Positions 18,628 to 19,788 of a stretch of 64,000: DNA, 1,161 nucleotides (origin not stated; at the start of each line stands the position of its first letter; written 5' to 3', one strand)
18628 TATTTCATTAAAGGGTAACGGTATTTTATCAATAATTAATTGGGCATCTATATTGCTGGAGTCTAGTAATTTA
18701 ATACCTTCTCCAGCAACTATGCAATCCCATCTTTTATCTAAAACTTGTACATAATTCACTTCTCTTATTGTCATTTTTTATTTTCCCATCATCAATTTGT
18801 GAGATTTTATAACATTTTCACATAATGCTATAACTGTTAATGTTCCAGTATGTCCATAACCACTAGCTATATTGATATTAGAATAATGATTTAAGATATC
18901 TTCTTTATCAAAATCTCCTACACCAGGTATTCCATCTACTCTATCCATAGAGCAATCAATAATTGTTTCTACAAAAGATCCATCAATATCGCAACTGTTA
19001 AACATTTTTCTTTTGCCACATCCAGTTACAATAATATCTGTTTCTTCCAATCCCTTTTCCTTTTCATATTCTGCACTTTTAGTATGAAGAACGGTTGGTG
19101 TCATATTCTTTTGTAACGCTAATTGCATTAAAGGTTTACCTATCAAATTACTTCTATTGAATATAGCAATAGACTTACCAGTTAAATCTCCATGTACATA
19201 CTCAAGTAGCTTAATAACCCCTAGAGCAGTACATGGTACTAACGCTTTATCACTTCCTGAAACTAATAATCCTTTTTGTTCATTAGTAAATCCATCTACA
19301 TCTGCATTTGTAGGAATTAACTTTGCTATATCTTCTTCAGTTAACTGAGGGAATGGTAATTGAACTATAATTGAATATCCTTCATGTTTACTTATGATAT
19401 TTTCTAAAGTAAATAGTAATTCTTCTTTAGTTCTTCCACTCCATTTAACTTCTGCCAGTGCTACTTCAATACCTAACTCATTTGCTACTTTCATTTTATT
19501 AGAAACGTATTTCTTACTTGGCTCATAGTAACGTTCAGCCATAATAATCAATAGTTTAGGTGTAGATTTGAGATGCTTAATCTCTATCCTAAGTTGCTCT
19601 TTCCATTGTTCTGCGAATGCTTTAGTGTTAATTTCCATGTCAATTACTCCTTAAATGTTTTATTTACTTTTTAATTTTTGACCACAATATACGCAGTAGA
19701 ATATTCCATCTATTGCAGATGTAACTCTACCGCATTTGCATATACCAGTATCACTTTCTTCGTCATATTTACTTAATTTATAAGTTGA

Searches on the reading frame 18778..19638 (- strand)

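Call 10: search_protein_families(library=pfam, proteins=[window:18778-19638:-], max_evalue=0.1)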
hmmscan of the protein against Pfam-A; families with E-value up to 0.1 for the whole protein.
window:18778-19638:- (286 aa): 2 families
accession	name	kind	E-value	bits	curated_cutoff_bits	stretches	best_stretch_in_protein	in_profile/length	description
PF02882.25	THF_DHG_CYH_C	-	6.2e-26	91.1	27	1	122-281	5-157/160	Tetrahydrofolate dehydrogenase/cyclohydrolase, NAD(P)-binding domain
PF00763.28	THF_DHG_CYH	-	1.3e-14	54.8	32.8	1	3-115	1-115/115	Tetrahydrofolate dehydrogenase/cyclohydrolase, catalytic domain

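Call 11: search_protein_families(library=phrogs, proteins=[window:18778-19638:-], max_evalue=0.1)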
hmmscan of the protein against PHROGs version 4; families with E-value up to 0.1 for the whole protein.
window:18778-19638:- (286 aa): 1 family
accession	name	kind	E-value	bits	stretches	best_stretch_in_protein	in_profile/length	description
phrog_7320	-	other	3.9e-39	135.5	1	3-281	6-280/285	tetrahydrofolate dehydrogenase and cyclohydrolase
